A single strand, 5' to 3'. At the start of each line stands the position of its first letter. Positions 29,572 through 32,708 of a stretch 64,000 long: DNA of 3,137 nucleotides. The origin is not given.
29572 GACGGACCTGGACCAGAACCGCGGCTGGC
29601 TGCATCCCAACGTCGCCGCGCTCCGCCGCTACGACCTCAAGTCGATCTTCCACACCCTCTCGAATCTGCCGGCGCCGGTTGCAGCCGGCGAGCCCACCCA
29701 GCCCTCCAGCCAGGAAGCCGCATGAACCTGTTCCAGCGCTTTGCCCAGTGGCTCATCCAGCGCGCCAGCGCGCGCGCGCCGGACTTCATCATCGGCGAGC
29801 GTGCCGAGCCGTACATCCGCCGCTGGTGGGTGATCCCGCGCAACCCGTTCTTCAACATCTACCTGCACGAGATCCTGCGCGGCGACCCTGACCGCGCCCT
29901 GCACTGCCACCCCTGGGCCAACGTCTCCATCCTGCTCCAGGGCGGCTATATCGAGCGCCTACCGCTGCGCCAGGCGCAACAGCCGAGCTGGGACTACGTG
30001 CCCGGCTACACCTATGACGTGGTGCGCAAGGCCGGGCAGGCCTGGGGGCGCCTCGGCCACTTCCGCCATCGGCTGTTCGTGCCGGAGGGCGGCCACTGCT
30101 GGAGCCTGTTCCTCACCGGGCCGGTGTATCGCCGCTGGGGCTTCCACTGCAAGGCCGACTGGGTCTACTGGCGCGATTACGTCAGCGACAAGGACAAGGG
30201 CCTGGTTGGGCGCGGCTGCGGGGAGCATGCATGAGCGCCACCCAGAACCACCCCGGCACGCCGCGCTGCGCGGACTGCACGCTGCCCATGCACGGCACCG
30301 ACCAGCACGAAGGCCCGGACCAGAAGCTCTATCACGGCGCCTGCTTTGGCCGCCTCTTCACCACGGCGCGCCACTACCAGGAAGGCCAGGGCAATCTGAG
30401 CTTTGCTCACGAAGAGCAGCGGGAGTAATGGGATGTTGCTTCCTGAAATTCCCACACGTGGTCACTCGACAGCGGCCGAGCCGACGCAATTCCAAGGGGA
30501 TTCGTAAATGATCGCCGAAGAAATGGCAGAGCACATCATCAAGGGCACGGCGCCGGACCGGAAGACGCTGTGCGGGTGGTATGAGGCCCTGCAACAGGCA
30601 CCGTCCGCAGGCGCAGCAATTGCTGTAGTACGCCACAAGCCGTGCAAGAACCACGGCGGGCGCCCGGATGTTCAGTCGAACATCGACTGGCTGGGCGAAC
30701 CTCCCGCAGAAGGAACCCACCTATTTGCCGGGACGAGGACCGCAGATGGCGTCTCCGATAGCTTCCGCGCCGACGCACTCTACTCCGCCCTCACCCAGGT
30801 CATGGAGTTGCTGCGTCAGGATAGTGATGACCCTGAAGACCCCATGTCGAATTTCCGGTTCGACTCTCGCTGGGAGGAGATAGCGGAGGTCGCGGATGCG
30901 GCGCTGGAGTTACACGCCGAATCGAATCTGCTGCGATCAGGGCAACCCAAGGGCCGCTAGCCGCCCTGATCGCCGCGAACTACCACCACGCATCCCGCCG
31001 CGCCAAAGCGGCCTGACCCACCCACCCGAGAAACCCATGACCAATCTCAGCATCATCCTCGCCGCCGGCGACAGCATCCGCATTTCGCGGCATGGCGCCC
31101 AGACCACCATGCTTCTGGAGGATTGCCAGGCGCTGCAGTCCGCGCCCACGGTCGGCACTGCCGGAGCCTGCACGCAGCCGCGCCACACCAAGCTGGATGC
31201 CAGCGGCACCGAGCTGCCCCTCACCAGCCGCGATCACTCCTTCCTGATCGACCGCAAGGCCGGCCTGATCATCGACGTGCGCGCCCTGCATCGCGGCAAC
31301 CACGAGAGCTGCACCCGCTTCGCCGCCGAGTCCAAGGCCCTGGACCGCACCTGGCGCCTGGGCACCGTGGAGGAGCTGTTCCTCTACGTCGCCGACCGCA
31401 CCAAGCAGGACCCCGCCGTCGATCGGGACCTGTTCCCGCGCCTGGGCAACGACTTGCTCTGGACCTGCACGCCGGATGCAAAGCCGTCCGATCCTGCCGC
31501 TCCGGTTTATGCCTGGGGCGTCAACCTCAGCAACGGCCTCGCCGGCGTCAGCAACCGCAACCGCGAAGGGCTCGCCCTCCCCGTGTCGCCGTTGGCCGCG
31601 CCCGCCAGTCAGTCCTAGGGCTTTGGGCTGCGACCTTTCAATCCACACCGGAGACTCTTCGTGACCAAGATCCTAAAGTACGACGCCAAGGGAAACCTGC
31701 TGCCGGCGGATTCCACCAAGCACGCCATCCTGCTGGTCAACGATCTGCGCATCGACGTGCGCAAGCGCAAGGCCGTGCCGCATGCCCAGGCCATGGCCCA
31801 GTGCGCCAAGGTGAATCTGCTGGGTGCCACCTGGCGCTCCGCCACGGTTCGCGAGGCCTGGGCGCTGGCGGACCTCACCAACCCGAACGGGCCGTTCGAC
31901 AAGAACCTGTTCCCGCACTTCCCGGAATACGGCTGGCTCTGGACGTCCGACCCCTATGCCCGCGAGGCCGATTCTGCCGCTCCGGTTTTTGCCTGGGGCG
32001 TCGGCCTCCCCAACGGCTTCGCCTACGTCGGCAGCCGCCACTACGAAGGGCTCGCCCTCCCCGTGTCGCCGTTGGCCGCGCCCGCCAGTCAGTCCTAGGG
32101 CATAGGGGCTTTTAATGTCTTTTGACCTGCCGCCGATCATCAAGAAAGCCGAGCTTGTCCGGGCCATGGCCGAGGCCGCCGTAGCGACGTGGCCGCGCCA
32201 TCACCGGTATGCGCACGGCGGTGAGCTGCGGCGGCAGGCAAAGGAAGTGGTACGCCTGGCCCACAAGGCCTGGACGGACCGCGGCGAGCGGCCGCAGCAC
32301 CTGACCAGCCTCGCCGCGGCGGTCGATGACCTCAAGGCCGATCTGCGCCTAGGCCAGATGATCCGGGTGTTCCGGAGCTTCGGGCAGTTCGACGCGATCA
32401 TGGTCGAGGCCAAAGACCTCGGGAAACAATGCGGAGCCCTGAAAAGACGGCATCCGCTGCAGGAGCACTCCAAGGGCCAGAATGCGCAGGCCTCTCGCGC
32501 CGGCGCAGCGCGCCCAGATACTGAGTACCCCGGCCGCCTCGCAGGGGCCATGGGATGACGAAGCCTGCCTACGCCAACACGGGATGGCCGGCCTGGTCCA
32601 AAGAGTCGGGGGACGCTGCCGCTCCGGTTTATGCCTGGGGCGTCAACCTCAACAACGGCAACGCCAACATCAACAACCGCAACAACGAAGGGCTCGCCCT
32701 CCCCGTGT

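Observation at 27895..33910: One DGR template repeat diversifying four prophage genes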

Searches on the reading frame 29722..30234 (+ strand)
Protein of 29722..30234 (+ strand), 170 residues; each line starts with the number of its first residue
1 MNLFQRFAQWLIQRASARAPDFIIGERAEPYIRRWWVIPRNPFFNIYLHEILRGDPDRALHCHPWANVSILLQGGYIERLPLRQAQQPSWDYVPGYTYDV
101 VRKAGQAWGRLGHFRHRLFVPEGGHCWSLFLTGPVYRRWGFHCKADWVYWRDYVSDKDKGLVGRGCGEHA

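Call 8: search_protein_families(library=pfam, proteins=[window:29722-30234:+], max_evalue=0.01)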
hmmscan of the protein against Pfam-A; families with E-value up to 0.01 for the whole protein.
window:29722-30234:+ (170 aa): 0 families

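Call 72: search_protein_families(library=ncbifam, proteins=[window:29722-30234:+], max_evalue=0.01)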
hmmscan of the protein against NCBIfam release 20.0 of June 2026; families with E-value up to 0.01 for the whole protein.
window:29722-30234:+ (170 aa): 0 families

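Call 75: search_protein_families(library=phrogs, proteins=[window:29722-30234:+], max_evalue=0.01)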
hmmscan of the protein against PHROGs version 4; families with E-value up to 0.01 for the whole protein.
window:29722-30234:+ (170 aa): 1 family
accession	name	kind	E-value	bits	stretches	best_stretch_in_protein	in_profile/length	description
phrog_4786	-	other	3e-52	178.7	1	7-170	17-174/252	cysteine dioxygenase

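Call 76: search_protein_families(library=padloc, proteins=[window:29722-30234:+], max_evalue=0.01)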
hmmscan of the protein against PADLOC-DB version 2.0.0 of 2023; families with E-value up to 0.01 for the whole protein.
window:29722-30234:+ (170 aa): 0 families

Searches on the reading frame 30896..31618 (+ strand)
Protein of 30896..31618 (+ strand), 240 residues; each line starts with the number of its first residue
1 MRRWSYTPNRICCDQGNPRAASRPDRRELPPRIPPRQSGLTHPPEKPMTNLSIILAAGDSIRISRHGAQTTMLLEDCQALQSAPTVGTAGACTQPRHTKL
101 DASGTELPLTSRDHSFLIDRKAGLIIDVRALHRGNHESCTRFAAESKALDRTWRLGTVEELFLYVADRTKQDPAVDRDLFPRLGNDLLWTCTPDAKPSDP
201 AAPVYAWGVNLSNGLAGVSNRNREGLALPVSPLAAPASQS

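Call 5: search_protein_families(library=pfam, proteins=[window:30896-31618:+], max_evalue=0.01)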
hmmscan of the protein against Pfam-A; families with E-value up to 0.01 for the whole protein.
window:30896-31618:+ (240 aa): 1 family
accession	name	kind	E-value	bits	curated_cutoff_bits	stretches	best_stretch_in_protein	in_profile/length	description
PF07603.17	Lcl_C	-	1.5e-09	38.6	34.9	1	136-230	28-116/117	Lcl C-terminal domain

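Call 75: search_protein_families(library=phrogs, proteins=[window:31037-31618:+], max_evalue=0.01)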
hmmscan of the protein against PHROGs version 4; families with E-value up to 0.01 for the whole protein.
window:31037-31618:+ (193 aa): 0 families

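Call 76: search_protein_families(library=padloc, proteins=[window:31037-31618:+], max_evalue=0.01)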
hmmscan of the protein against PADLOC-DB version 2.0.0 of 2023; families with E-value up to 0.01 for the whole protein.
window:31037-31618:+ (193 aa): 0 families

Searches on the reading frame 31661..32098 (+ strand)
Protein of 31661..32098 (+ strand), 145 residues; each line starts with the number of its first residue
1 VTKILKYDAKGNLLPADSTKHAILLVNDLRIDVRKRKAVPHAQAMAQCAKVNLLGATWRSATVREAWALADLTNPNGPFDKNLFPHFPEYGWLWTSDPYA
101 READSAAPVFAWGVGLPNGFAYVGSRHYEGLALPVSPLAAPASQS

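Call 5: search_protein_families(library=pfam, proteins=[window:31661-32098:+], max_evalue=0.01)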
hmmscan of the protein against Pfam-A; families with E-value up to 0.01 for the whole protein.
window:31661-32098:+ (145 aa): 1 family
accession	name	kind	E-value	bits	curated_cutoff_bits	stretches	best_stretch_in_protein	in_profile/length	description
PF07603.17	Lcl_C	-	2.1e-08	34.9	34.9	1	38-135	21-116/117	Lcl C-terminal domain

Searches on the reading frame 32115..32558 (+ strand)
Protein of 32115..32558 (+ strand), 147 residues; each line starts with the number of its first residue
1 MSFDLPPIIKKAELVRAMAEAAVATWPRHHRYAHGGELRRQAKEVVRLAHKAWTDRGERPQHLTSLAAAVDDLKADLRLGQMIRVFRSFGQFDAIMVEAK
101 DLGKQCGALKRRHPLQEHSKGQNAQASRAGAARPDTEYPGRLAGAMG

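Call 5: search_protein_families(library=pfam, proteins=[window:32115-32558:+], max_evalue=0.01)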
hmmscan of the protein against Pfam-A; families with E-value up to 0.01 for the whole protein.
window:32115-32558:+ (147 aa): 1 family
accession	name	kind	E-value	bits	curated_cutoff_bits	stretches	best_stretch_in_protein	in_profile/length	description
PF22296.2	bAvd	-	8e-05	23.5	40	1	21-112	16-106/107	bAvd-like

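Call 72: search_protein_families(library=ncbifam, proteins=[window:32115-32558:+], max_evalue=0.01)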
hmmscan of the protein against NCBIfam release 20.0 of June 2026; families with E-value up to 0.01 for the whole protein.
window:32115-32558:+ (147 aa): 1 family
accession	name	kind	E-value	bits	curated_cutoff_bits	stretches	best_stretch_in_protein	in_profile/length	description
NF033474.1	DivGenRetAVD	equivalog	5e-07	30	80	1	7-109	2-102/104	diversity-generating retroelement protein Avd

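Call 73: search_solved_structures(query=window:32115-32558:+, max_evalue=10)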
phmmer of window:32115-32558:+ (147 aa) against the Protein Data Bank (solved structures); distinct sequences matched with E-value up to 10: 6.
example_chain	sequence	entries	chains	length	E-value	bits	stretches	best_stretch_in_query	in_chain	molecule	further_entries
4tma_B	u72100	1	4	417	0.0034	20.6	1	14-93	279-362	DNA gyrase subunit B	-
3nuh_B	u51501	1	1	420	0.0034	20.6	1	14-93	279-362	DNA gyrase subunit B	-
8qqi_B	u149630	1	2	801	0.0086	19.3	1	14-93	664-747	DNA gyrase subunit B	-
6rks_B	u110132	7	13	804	0.0086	19.3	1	14-93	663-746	DNA gyrase subunit B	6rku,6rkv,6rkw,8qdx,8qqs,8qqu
7z9c_B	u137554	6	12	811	0.0087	19.3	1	14-93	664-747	DNA gyrase subunit B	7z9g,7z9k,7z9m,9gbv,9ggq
6rcx_B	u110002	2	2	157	0.14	15.3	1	29-88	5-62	Phthiocerol synthesis polyketide synthase type I PpsC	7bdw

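Call 75: search_protein_families(library=phrogs, proteins=[window:32115-32558:+], max_evalue=0.01)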
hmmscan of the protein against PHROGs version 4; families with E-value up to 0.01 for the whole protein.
window:32115-32558:+ (147 aa): 1 family
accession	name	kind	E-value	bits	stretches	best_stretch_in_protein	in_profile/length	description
phrog_3206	-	DNA, RNA and nucleotide metabolism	2.2e-12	47.8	1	7-126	17-137/154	Avd protein of DGR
